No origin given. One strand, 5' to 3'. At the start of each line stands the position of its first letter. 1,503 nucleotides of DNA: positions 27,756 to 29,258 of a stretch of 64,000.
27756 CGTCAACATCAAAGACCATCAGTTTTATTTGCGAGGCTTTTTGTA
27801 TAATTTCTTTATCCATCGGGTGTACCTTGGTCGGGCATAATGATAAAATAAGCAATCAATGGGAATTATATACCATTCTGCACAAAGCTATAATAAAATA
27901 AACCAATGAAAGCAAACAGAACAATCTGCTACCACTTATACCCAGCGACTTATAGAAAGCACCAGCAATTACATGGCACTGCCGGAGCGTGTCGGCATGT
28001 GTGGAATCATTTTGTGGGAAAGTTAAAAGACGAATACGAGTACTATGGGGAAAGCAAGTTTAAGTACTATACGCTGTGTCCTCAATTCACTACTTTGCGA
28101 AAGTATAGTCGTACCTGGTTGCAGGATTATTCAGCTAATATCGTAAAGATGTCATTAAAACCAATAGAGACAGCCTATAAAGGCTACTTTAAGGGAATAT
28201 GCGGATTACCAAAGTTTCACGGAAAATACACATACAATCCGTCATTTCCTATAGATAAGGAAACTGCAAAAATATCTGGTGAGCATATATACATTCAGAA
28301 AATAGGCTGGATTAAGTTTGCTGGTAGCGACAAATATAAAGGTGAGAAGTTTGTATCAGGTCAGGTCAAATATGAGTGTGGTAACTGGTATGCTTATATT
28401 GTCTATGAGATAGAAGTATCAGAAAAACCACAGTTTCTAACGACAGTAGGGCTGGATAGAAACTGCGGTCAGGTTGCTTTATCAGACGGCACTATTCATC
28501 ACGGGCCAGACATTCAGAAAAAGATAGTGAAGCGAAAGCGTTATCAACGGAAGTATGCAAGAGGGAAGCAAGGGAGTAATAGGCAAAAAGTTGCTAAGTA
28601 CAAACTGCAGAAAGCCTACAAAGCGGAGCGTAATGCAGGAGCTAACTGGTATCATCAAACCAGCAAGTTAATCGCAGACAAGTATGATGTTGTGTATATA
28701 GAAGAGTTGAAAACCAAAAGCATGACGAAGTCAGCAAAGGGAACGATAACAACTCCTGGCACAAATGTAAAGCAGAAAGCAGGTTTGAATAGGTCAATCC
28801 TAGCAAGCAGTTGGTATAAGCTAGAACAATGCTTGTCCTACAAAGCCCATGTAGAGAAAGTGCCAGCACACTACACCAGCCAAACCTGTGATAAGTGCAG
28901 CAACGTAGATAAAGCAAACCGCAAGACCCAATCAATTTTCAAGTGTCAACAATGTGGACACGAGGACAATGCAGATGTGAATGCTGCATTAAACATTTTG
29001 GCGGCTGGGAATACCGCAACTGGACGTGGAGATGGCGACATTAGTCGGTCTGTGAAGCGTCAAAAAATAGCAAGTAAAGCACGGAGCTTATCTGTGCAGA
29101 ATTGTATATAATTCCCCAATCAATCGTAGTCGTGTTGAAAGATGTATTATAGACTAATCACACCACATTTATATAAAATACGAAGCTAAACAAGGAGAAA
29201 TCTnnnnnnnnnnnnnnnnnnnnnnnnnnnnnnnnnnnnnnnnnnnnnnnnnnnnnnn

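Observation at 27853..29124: tnpB-only element with 23-bp terminal inverted repeats and an 8-bp target-site-like direct repeat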

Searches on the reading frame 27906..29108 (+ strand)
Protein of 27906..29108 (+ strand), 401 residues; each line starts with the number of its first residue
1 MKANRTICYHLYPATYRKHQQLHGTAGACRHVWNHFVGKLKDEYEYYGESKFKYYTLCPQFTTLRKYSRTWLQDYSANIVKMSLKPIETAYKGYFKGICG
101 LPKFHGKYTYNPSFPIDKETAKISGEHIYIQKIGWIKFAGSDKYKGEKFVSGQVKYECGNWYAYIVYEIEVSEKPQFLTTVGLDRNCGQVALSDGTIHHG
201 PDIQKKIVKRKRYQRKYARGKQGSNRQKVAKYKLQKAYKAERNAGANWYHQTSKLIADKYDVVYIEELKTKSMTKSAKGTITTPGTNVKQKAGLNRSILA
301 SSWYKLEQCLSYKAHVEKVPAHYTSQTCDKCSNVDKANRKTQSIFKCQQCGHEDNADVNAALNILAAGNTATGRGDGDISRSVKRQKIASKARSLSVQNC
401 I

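Call 5: search_protein_families(library=pfam, proteins=[window:27906-29108:+], max_evalue=0.01)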
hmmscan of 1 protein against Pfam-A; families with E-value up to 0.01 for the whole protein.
window:27906-29108:+ (401 aa): 3 families
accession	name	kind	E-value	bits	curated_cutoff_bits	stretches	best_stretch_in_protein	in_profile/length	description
PF07282.18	Cas12f1-like_TNB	-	1.8e-17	63.7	26.3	1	303-364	1-60/60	Cas12f1-like, TNB domain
PF01385.25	OrfB_IS605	-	6.1e-09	36.6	30.5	1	165-276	2-119/120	Probable transposase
PF12323.14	HTH_OrfB_IS605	-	3.7e-06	26.8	21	1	1-45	1-43/47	Helix-turn-helix domain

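Call 7: find_encoding_contigs(protein=window:27906-29108:+, flank=6000, max_places=10)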
Protein window:27906-29108:+ (401 aa): no gene with exactly this product is on record in the collection.

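Call 8: find_homologous_proteins(query=window:27906-29108:+)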
Query window:27906-29108:+ (401 aa): 6552 proteins with E <= 0.001 among 8000 candidates; the best 120 are listed.
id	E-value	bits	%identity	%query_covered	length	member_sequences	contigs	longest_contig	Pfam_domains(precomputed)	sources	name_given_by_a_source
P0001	4.7e-249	844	90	100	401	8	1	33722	PF12323.15,PF01385.26,PF07282.19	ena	-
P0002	5.7e-235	798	85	100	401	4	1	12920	PF12323.15,PF01385.26,PF07282.19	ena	-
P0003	2.1e-223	760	81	100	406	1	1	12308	PF12323.15,PF01385.26,PF07282.19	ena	-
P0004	1.1e-220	751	84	100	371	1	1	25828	PF12323.15,PF07282.19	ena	-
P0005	2.2e-210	717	80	97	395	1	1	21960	PF12323.15,PF01385.26,PF07282.19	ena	-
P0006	1.5e-208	711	79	99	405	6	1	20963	PF12323.15,PF01385.26,PF07282.19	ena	-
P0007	1.2e-202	691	76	99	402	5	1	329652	PF12323.15,PF01385.26,PF07282.19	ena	-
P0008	2.5e-200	684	76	99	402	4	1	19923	PF12323.15,PF01385.26,PF07282.19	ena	-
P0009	3.1e-199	680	80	90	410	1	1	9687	PF12323.15,PF01385.26,PF07282.19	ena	-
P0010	1.8e-197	674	81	90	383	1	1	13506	PF12323.15,PF01385.26,PF07282.19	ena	-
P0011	4.0e-197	673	80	91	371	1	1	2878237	PF01385.26,PF07282.19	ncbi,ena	-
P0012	8.7e-197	672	73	99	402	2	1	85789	PF12323.15,PF01385.26,PF07282.19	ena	-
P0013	3.6e-195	667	74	99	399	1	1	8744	PF12323.15,PF01385.26,PF07282.19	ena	-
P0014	3.5e-193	660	72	98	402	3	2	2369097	PF12323.15,PF01385.26,PF07282.19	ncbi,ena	-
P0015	2.5e-190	651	72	99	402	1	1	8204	PF12323.15,PF01385.26,PF07282.19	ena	-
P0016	2.3e-188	644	72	99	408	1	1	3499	PF12323.15,PF01385.26,PF07282.19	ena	-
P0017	2.5e-188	644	71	98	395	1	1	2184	PF12323.15,PF01385.26,PF07282.19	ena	-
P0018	3.6e-188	644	72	98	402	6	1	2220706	PF12323.15,PF01385.26,PF07282.19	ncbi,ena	-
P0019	1.3e-187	642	71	98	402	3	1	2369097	PF12323.15,PF01385.26,PF07282.19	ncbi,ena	-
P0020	1.1e-186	639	70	99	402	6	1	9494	PF12323.15,PF01385.26,PF07282.19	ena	-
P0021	7.4e-186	636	71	97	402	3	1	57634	PF12323.15,PF01385.26,PF07282.19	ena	-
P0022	7.1e-185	633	69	100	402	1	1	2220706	PF12323.15,PF01385.26,PF07282.19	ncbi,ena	-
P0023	1.3e-184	632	71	97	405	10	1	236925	PF12323.15,PF01385.26,PF07282.19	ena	-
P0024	4.7e-184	630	70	99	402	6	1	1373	PF12323.15,PF01385.26,PF07282.19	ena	-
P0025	2.9e-178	611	68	99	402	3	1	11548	PF12323.15,PF01385.26,PF07282.19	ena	-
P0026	1.5e-175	602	82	80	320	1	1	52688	PF01385.26,PF07282.19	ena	-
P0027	2.4e-175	601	68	97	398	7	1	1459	PF12323.15,PF01385.26,PF07282.19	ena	-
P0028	6.4e-171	587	68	95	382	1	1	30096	PF01385.26,PF07282.19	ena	-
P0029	4.1e-170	584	65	99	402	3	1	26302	PF12323.15,PF01385.26,PF07282.19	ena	-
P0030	1.1e-167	576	67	97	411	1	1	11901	PF12323.15,PF01385.26,PF07282.19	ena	-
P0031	3.0e-144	499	58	91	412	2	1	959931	PF12323.15,PF01385.26,PF07282.19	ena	-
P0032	6.8e-143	495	56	100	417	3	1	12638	PF12323.15,PF01385.26,PF07282.19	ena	-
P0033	1.1e-142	494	55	99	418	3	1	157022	PF12323.15,PF01385.26,PF07282.19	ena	-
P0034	1.4e-142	494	57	91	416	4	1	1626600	PF12323.15,PF01385.26,PF07282.19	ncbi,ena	-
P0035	1.7e-142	493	56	100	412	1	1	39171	PF12323.15,PF01385.26,PF07282.19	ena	-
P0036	2.5e-141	489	57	98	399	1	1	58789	PF12323.15,PF01385.26,PF07282.19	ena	-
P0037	2.7e-141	489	55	99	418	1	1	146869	PF12323.15,PF01385.26,PF07282.19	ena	-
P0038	3.2e-141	489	56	91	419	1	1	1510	PF12323.15,PF01385.26,PF07282.19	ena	-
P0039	3.6e-141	489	56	99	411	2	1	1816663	PF12323.15,PF01385.26,PF07282.19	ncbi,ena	-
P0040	4.2e-141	489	53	98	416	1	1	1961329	PF12323.15,PF01385.26,PF07282.19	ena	-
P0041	4.4e-141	489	56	91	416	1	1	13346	PF12323.15,PF01385.26,PF07282.19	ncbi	-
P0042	1.3e-140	487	56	97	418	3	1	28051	PF12323.15,PF01385.26,PF07282.19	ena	-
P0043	1.7e-140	487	57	97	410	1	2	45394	PF12323.15,PF01385.26,PF07282.19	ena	-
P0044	5.7e-140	485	54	100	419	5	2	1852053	PF12323.15,PF01385.26,PF07282.19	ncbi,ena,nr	ncbi:MAG: transposase [Gammaproteobacteria bacterium]|nr:transposase [Gammaproteobacteria bacterium]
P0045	7.3e-140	485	55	98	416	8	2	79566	PF12323.15,PF01385.26,PF07282.19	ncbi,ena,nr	ncbi:MAG: transposase [Gammaproteobacteria bacterium]|nr:transposase [Gammaproteobacteria bacterium]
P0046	1.7e-139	483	55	91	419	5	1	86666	PF12323.15,PF01385.26,PF07282.19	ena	-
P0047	2.6e-139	483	56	98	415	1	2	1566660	PF12323.15,PF01385.26,PF07282.19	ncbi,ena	-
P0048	9.3e-139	481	55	100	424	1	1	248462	PF12323.15,PF01385.26,PF07282.19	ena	-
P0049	1.0e-138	481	55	97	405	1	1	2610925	PF01385.26,PF07282.19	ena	-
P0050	1.1e-138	481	55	98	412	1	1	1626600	PF12323.15,PF01385.26,PF07282.19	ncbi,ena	-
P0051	1.3e-138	480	55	99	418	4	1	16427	PF12323.15,PF01385.26,PF07282.19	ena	-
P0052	1.6e-138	480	56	91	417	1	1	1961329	PF12323.15,PF01385.26,PF07282.19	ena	-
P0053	3.4e-138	479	57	91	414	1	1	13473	PF12323.15,PF01385.26,PF07282.19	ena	-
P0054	3.4e-138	479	55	98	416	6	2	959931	PF12323.15,PF01385.26,PF07282.19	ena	-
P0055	3.8e-138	479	56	91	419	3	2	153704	PF12323.15,PF01385.26,PF07282.19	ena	-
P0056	5.8e-138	478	56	91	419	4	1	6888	PF12323.15,PF01385.26,PF07282.19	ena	-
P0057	2.7e-137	476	55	100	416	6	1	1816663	PF12323.15,PF01385.26,PF07282.19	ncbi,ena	-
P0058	4.6e-137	475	55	91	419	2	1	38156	PF12323.15,PF01385.26,PF07282.19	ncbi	-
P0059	5.4e-137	475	54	91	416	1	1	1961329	PF12323.15,PF01385.26,PF07282.19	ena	-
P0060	1.6e-136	474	56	92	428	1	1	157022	PF12323.15,PF01385.26,PF07282.19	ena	-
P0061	2.0e-136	473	56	91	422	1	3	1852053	PF12323.15,PF01385.26,PF07282.19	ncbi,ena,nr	ncbi:MAG: transposase [Gammaproteobacteria bacterium]|nr:transposase [Gammaproteobacteria bacterium]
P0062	2.2e-136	473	55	91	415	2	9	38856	PF12323.15,PF01385.26,PF07282.19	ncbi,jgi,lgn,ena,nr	ncbi:MAG: transposase [Gammaproteobacteria bacterium]|nr:transposase [Gammaproteobacteria bacterium]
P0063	2.8e-136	473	55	91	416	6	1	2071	PF12323.15,PF01385.26,PF07282.19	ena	-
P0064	3.4e-136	473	55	91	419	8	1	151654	PF12323.15,PF01385.26,PF07282.19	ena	-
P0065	3.4e-136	473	53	100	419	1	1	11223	PF12323.15,PF01385.26,PF07282.19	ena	-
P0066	3.8e-136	472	55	91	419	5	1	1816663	PF12323.15,PF01385.26,PF07282.19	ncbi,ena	-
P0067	6.1e-136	472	56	91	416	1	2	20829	PF12323.15,PF01385.26,PF07282.19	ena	-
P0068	1.4e-135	470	55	100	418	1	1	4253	PF12323.15,PF01385.26,PF07282.19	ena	-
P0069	1.8e-135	470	55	91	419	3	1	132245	PF12323.15,PF01385.26,PF07282.19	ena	-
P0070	3.3e-135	469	55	91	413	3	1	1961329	PF12323.15,PF01385.26,PF07282.19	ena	-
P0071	3.9e-135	469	55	91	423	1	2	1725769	PF12323.15,PF01385.26,PF07282.19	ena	-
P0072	4.6e-135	469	57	96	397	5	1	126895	PF12323.15,PF01385.26,PF07282.19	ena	-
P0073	4.9e-135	469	53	99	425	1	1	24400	PF12323.15,PF01385.26,PF07282.19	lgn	-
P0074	5.3e-135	469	54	100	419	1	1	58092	PF12323.15,PF01385.26,PF07282.19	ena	-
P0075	7.3e-135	468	54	99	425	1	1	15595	PF12323.15,PF01385.26,PF07282.19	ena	-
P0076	1.3e-134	467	53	99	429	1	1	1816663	PF12323.15,PF01385.26,PF07282.19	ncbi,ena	-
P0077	1.5e-134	467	56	91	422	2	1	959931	PF12323.15,PF01385.26,PF07282.19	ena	-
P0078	1.6e-134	467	54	98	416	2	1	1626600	PF12323.15,PF01385.26,PF07282.19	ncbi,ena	-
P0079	2.1e-134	467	55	91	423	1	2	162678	PF12323.15,PF01385.26,PF07282.19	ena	-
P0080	4.2e-134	466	54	96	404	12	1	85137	PF12323.15,PF01385.26,PF07282.19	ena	-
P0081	6.7e-134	465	54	99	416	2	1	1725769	PF12323.15,PF01385.26,PF07282.19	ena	-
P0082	1.0e-133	464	55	99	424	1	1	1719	PF12323.15,PF01385.26,PF07282.19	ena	-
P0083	2.5e-133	463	55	97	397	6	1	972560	PF12323.15,PF01385.26,PF07282.19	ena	-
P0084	2.9e-133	463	54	99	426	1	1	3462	PF12323.15,PF01385.26,PF07282.19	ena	-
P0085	1.2e-132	461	53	91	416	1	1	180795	PF12323.15,PF01385.26,PF07282.19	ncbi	-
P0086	1.3e-132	461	62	82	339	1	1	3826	PF01385.26,PF07282.19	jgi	-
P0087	1.7e-132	460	54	99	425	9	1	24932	PF12323.15,PF01385.26,PF07282.19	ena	-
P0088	2.0e-132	460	57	96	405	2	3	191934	PF12323.15,PF01385.26,PF07282.19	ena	-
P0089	3.2e-132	459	53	91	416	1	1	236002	PF12323.15,PF01385.26,PF07282.19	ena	-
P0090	9.6e-132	458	53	96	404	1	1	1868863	PF12323.15,PF01385.26,PF07282.19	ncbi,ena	-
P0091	1.1e-131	458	55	97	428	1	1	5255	PF12323.15,PF01385.26,PF07282.19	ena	-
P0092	1.2e-131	458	56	97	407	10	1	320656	PF12323.15,PF01385.26,PF07282.19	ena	-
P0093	2.2e-131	457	53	100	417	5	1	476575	PF12323.15,PF01385.26,PF07282.19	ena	-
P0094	4.9e-131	456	56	91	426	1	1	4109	PF12323.15,PF01385.26,PF07282.19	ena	-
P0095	5.1e-130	452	53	91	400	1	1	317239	PF12323.15,PF01385.26,PF07282.19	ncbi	-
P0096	6.7e-130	452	52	96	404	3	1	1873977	PF12323.15,PF01385.26,PF07282.19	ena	-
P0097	8.5e-130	451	54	96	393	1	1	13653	PF12323.15,PF01385.26,PF07282.19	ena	-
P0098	9.0e-130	451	53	91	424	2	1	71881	PF12323.15,PF01385.26,PF07282.19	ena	-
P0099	9.4e-130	451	54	91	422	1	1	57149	PF12323.15,PF01385.26,PF07282.19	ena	-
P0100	1.0e-129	451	53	96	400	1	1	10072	PF12323.15,PF01385.26,PF07282.19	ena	-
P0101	7.8e-129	448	56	96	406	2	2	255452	PF12323.15,PF01385.26,PF07282.19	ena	-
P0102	8.1e-129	448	53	96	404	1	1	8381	PF12323.15,PF01385.26,PF07282.19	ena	-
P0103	2.0e-128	447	52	97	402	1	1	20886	PF12323.15,PF01385.26,PF07282.19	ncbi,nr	ncbi:MAG: transposase [Gammaproteobacteria bacterium]|nr:transposase [Gammaproteobacteria bacterium]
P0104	2.2e-128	447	53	96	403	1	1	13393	PF12323.15,PF01385.26,PF07282.19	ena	-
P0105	2.8e-128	447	54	97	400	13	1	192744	PF12323.15,PF01385.26,PF07282.19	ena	-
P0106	3.6e-128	446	53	96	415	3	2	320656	PF01385.26,PF07282.19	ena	-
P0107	4.8e-128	446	54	96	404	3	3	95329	PF12323.15,PF01385.26,PF07282.19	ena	-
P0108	4.8e-128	446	61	87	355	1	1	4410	PF01385.26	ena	-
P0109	5.4e-128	446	55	96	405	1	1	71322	PF12323.15,PF01385.26,PF07282.19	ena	-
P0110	1.9e-127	444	53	96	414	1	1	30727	PF12323.15,PF01385.26,PF07282.19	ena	-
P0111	3.4e-127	443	53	96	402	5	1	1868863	PF12323.15,PF01385.26,PF07282.19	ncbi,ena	-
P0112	3.6e-127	443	52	96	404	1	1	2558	PF12323.15,PF01385.26,PF07282.19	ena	-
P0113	5.1e-127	442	51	91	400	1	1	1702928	PF12323.15,PF01385.26,PF07282.19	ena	-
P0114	9.3e-127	441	53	96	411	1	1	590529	PF12323.15,PF01385.26,PF07282.19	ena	-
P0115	1.3e-126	441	53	96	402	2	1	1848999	PF01385.26,PF07282.19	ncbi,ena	-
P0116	1.6e-126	441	53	96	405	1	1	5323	PF12323.15,PF01385.26,PF07282.19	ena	-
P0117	3.1e-126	440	54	96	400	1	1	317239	PF12323.15,PF01385.26,PF07282.19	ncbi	-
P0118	4.3e-126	439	51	96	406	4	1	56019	PF01385.26,PF07282.19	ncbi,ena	-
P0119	5.2e-126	439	53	96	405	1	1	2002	PF12323.15,PF01385.26,PF07282.19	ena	-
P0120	6.0e-126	439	53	96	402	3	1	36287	PF12323.15,PF01385.26,PF07282.19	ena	-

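Call 9: find_encoding_contigs(protein=P0001, flank=4000, max_places=4)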
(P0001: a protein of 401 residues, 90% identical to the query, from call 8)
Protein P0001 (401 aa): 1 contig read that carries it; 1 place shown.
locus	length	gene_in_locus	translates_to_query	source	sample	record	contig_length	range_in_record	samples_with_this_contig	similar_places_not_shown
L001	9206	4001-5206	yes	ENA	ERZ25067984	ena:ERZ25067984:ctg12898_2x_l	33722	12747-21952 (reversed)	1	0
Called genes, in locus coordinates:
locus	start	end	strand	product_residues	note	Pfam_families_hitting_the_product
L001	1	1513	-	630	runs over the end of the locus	PF14718:SLT_L, PF01464:SLT, PF27553:SLT_superhelical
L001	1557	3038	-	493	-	PF00294:PfkB, PF08543:Phos_pyr_kin, PF01467:CTP_transf_like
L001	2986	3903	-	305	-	PF01063:Aminotran_4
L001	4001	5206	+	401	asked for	PF12323:HTH_OrfB_IS605, PF01385:OrfB_IS605, PF07282:Cas12f1-like_TNB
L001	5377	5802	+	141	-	-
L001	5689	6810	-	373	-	PF13173:AAA_14, PF13635:DUF4143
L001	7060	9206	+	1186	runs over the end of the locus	-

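Call 10: find_encoding_contigs(protein=P0007, flank=4000, max_places=4)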
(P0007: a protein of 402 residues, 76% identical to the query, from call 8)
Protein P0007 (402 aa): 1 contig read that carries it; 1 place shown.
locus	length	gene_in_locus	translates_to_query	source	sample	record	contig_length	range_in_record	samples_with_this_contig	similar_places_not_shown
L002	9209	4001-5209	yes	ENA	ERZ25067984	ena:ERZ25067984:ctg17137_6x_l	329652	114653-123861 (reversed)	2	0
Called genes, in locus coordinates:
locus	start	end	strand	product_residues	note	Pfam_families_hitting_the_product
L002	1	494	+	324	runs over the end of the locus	PF03160:Calx-beta (weak)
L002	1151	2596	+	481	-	PF03160:Calx-beta (faint)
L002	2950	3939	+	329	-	PF03462:PCRF, PF00472:RF-1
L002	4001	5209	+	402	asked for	PF12323:HTH_OrfB_IS605 (weak), PF01385:OrfB_IS605, PF07282:Cas12f1-like_TNB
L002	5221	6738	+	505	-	PF01336:tRNA_anti-codon, PF00152:tRNA-synt_2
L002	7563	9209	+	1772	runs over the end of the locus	PF07581:Glug (faint), PF12733:Cadherin-like (faint), PF02368:Big_2 (weak)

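Call 11: find_encoding_contigs(protein=P0014, flank=4000, max_places=4)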
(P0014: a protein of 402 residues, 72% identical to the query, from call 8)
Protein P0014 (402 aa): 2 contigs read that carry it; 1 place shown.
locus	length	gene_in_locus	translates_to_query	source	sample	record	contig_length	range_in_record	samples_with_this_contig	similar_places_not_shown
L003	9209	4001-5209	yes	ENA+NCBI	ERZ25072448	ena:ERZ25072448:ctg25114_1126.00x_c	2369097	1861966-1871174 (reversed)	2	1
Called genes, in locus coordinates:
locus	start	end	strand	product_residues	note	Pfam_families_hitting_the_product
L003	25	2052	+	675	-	PF00270:DEAD (weak), PF04851:ResIII, PF17757:UvrB_inter, PF27431:UvrB_3rd, PF00271:Helicase_C, PF12344:UvrB, PF02151:UVR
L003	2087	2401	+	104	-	-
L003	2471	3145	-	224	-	PF00702:Hydrolase, PF12710:HAD, PF13419:HAD_2, PF13242:Hydrolase_like (weak)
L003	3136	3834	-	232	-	PF02353:CMAS, PF01209:Ubie_methyltran, PF05175:MTS (weak), PF13489:Methyltransf_23, PF13847:Methyltransf_31, PF08241:Methyltransf_11, PF08242:Methyltransf_12, PF13649:Methyltransf_25, +2 more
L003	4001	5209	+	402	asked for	PF12323:HTH_OrfB_IS605, PF01385:OrfB_IS605, PF07282:Cas12f1-like_TNB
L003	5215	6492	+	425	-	PF02403:Seryl_tRNA_N, PF00587:tRNA-synt_2b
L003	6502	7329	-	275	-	PF01872:RibD_C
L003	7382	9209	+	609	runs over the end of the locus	PF02518:HATPase_c, PF13589:HATPase_c_3, PF01119:DNA_mis_repair, PF08676:MutL_C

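Call 12: find_encoding_contigs(protein=P0018, flank=4000, max_places=4)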
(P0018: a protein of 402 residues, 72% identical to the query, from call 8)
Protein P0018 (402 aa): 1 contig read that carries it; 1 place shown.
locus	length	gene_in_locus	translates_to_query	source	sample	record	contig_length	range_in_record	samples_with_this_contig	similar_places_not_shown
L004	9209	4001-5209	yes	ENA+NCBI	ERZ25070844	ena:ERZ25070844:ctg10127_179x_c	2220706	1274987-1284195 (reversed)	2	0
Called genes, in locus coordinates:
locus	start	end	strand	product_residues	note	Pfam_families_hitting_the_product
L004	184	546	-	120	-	PF01152:Bac_globin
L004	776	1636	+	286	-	PF03279:Lip_A_acyltrans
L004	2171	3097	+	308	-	PF02086:MethyltransfD12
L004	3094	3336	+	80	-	-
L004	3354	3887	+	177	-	-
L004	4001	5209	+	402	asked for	PF12323:HTH_OrfB_IS605, PF01385:OrfB_IS605, PF07282:Cas12f1-like_TNB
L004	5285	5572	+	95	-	-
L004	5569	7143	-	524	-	PF00291:PALP, PF00585:Thr_dehydrat_C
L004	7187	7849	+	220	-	PF06026:Rib_5-P_isom_A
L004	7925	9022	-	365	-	PF01612:DNA_pol_A_exo1, PF00570:HRDC (weak)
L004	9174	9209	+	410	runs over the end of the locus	PF13347:MFS_2 (faint), PF07690:MFS_1, PF11700:ATG22, PF07690:MFS_1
